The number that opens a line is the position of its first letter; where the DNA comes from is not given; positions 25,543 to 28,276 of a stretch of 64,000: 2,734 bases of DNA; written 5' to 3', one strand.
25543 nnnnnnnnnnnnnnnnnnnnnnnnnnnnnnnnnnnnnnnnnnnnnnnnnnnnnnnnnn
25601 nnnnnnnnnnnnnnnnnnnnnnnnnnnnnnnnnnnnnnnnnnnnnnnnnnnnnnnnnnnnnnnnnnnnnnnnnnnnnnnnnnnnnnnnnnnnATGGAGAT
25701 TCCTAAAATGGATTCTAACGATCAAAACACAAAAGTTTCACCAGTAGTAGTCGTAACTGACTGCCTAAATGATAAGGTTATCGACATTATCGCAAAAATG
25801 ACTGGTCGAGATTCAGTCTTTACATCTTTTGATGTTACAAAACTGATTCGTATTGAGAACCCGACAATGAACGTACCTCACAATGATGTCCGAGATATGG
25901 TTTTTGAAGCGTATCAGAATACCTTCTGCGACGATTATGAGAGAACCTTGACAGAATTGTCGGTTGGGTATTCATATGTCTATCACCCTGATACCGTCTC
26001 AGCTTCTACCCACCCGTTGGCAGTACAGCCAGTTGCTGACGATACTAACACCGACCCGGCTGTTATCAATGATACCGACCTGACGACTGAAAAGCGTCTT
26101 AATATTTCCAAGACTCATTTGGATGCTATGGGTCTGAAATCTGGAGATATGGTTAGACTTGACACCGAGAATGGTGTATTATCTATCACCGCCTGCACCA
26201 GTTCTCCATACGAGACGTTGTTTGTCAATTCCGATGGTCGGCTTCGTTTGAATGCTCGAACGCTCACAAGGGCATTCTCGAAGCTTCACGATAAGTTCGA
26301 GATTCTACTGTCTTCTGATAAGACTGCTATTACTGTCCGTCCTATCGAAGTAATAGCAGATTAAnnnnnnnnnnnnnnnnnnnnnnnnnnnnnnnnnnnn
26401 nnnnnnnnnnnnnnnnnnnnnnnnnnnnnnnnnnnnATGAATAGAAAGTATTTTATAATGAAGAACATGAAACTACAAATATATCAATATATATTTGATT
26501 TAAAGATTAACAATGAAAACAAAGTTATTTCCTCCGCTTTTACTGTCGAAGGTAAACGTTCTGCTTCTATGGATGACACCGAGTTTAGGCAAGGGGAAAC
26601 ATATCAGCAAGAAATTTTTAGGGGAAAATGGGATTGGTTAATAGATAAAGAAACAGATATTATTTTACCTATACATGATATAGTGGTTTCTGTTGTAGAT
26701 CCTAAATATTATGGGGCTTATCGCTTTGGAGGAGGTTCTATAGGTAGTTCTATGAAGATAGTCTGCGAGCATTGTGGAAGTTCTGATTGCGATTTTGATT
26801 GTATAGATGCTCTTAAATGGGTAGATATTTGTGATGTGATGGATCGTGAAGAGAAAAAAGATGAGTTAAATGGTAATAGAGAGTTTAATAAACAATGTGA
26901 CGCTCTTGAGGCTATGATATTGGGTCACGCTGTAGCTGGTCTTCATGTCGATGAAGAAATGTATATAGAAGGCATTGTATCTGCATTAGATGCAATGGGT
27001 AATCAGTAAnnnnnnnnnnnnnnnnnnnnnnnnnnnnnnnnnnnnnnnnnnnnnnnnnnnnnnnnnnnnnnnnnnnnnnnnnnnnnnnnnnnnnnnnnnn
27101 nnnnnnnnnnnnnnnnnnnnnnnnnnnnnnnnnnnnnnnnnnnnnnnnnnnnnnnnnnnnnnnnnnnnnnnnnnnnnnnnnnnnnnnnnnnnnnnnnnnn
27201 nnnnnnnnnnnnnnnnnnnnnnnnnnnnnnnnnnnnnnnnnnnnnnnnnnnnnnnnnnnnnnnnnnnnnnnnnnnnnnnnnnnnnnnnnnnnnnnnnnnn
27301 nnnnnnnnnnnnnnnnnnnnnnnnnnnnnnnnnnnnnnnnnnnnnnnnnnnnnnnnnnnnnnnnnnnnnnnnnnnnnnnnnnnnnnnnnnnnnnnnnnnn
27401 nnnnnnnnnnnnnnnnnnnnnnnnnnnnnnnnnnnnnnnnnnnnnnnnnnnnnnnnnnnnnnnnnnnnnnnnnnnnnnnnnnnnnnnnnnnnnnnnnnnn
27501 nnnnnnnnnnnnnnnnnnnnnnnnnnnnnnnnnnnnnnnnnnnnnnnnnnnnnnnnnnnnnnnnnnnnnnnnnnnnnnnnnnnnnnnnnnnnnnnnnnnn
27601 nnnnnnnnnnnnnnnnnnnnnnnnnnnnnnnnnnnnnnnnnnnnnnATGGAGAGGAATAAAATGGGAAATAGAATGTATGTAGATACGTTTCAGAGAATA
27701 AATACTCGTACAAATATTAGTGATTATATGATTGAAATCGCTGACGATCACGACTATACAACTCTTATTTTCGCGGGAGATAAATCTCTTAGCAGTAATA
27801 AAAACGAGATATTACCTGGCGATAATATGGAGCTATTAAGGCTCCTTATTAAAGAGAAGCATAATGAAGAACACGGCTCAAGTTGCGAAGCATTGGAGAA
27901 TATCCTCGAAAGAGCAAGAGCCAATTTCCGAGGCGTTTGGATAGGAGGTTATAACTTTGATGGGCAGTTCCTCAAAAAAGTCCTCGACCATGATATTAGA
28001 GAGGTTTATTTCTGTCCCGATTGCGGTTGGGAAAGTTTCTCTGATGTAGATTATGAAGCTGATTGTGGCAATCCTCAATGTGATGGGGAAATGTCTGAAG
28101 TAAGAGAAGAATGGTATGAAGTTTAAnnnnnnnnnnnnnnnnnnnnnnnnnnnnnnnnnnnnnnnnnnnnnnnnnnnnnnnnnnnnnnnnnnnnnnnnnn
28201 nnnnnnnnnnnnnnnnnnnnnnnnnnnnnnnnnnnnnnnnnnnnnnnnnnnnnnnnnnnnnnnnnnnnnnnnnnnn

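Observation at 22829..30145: Phage-encoded PARP (WGR plus catalytic domain) together with a macrodomain protein: a candidate ADP-ribosylation writer/eraser pair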

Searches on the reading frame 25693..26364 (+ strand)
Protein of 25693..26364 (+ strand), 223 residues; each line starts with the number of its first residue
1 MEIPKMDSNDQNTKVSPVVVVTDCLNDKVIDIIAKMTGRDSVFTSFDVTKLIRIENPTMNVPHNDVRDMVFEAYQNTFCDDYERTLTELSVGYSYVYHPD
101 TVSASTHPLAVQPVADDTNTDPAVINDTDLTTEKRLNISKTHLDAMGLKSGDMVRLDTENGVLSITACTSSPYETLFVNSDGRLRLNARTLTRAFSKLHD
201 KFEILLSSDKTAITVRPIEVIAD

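Call 3: search_protein_families(library=pfam, proteins=[window:25693-26364:+], max_evalue=0.1)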
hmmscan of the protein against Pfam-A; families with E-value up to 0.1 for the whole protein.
window:25693-26364:+ (223 aa): 1 family
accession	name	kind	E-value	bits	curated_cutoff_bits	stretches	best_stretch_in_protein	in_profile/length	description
PF01568.27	Molydop_binding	-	0.027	14.9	26.8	1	134-170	30-66/110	Molydopterin dinucleotide binding domain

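Call 4: search_protein_families(library=phrogs, proteins=[window:25693-26364:+], max_evalue=0.01)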
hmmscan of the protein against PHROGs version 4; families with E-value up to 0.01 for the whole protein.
window:25693-26364:+ (223 aa): 0 families

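Call 24: search_solved_structures(query=A2, max_evalue=10, show_alignments=3)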
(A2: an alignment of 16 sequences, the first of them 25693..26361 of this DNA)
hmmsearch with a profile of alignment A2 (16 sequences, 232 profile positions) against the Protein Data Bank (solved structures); distinct sequences matched with E-value up to 10: 2.
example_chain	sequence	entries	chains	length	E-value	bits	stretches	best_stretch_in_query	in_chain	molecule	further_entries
9cx4_A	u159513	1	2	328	0.47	13.6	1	96-195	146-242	Outer membrane protein assembly factor BamA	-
9cx5_A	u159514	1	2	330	0.48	13.6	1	96-195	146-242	Outer membrane protein assembly factor BamA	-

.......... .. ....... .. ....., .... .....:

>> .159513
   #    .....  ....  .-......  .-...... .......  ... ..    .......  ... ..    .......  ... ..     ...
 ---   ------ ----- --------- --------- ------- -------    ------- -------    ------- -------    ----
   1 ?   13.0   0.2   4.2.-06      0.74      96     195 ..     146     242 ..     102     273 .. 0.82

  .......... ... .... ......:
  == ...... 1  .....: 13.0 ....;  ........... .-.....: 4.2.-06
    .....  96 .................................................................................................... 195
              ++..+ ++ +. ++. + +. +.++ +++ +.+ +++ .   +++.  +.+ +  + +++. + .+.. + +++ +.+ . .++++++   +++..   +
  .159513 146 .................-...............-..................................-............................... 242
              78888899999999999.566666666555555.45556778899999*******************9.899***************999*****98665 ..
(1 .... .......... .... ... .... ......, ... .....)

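Call 31: find_homologous_proteins(query=window:25693-26361:+, max_evalue=0.001)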
Query window:25693-26361:+ (223 aa): 30 proteins with E <= 0.001 among 150 candidates.
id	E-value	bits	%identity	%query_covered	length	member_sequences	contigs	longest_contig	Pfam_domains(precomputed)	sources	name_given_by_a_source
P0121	7.3e-137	472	100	98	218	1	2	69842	-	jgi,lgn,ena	-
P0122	2.8e-94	333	71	100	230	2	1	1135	-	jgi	jgi:hypothetical protein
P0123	1.4e-76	275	65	97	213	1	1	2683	-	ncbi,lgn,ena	-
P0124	4.6e-75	270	63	94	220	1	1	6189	-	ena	-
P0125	6.7e-72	259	62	94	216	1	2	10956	-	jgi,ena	-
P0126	3.5e-71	257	62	96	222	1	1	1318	-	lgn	-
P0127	3.2e-67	244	60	91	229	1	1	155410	-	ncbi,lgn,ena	-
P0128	3.7e-66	241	56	87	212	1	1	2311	-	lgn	-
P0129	5.9e-66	240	56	97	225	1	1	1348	-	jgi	jgi:hypothetical protein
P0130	1.3e-65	239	57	94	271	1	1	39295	-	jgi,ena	-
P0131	3.1e-62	228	56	92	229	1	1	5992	-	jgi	jgi:hypothetical protein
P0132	4.2e-62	227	56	90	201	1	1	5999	-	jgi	jgi:hypothetical protein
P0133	8.4e-58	213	53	87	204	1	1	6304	-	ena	-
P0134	1.1e-57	213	53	89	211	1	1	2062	-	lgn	-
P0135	1.6e-57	213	54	94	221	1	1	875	-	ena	-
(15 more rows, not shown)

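Call 40: predict_structure(alignment_id=A3)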
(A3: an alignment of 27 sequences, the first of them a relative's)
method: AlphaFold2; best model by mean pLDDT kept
length: 218 residues; sequences in the alignment: 27
mean_pLDDT: 79.6   pTM: 0.44
mean pLDDT of the five models: 79.6, 78.1, 77.0, 76.2, 75.9
residues with pLDDT >= 90: 69; 70-90: 107; 50-70: 12; < 50: 30
segments of 3 or more residues with pLDDT < 50: 1-3, 6-16, 109-121, 216-218
pLDDT, mean of each block of 10 residues (from residue 1): 46 54 92 94 93 89 93 92 84 92 72 37 66 87 89 85 81 88 84 82 83 63
secondary structure, 60 per line:
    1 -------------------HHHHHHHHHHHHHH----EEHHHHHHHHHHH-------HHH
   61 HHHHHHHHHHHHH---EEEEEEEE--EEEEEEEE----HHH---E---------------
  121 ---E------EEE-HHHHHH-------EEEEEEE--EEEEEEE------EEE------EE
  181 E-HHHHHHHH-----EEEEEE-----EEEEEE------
elements in order: H20-33 H40-50 H58-73 E77-84 E87-94 E131-133 H135-140 E148-154 E157-163 E170-172 E179-181 H183-190 E196-201 E207-212

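Call 65: find_related_loci(query=A3, collection=viral_contigs, flank=8000)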
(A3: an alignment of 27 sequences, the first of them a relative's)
Query A3 (218 aa) in viral_contigs; peptide patterns used: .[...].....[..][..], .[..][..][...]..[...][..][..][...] (x = any residue, [..] = any of these).
42 stretches matched a pattern; 1 encode a relative of the query (tblastn E <= 1e-3); 1 distinct loci.
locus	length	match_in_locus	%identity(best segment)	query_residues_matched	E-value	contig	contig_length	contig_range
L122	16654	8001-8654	51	1-213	1e-65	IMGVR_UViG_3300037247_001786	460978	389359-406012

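Call 81: search_protein_families(library=padloc, proteins=[window:25708-26364:+], max_evalue=0.01)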
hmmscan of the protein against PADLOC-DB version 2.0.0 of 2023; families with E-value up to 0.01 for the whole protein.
window:25708-26364:+ (218 aa): 0 families

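Call 84: search_protein_representatives(alignment_id=A3)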
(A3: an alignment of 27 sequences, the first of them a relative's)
Query: 27 sequences, 213 profile positions. Proteins with E-value up to 0.001 (for the whole library): 1130; up to 1e-10: 296; up to 1e-30: 9. The best 150 are listed.
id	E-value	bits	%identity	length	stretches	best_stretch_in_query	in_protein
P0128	3.9e-96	337.2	-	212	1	2-213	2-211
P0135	3.7e-93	327.5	-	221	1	2-212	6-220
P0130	3.0e-91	321.3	-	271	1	5-213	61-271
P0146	6.6e-88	310.3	-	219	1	4-213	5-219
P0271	7.7e-83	293.8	-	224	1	4-212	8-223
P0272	1.2e-66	240.9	-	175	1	1-176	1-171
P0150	2.0e-50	187.8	-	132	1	80-213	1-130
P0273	1.9e-45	171.6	-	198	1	88-212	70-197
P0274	3.1e-42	161.1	-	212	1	18-212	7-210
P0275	1.5e-30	122.9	-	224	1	16-211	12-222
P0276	2.1e-30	122.4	-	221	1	13-190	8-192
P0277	6.7e-30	120.8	-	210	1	19-200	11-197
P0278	1.8e-29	119.4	-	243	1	19-209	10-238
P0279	6.1e-29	117.6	-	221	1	18-212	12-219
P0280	1.7e-28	116.2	-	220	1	12-210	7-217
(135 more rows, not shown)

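Call 112: search_dna_similar(query=window:25708-26361:+, collection=phages, mode=protein, max_evalue=0.1, max_rows=30)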
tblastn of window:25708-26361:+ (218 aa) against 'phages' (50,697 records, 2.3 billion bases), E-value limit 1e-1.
No match.

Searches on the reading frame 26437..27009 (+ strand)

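Call 3: search_protein_families(library=pfam, proteins=[window:26437-27009:+], max_evalue=0.1)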
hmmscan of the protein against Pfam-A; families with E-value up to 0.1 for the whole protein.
window:26437-27009:+ (190 aa): 1 family
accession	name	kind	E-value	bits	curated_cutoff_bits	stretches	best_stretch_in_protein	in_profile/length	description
PF16059.10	MGA_dom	-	0.05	14.1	27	1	101-123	21-43/51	MGA, conserved domain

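Call 4: search_protein_families(library=phrogs, proteins=[window:26437-27009:+], max_evalue=0.01)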
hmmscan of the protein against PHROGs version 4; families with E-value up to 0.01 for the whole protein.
window:26437-27009:+ (190 aa): 1 family
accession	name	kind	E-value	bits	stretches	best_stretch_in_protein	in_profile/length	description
phrog_5016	-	unknown function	0.00013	22.7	1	91-152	16-73/79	-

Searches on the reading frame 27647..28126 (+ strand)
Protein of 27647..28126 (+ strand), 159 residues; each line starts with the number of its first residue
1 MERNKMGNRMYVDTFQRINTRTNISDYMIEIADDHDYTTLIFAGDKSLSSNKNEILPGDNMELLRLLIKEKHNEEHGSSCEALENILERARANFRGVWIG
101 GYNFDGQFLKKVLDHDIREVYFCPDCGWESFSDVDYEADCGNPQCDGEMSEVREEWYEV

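Call 66: search_protein_families(library=pfam, proteins=[window:27647-28126:+], max_evalue=0.001)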
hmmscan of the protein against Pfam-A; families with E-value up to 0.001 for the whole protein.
window:27647-28126:+ (159 aa): 0 families
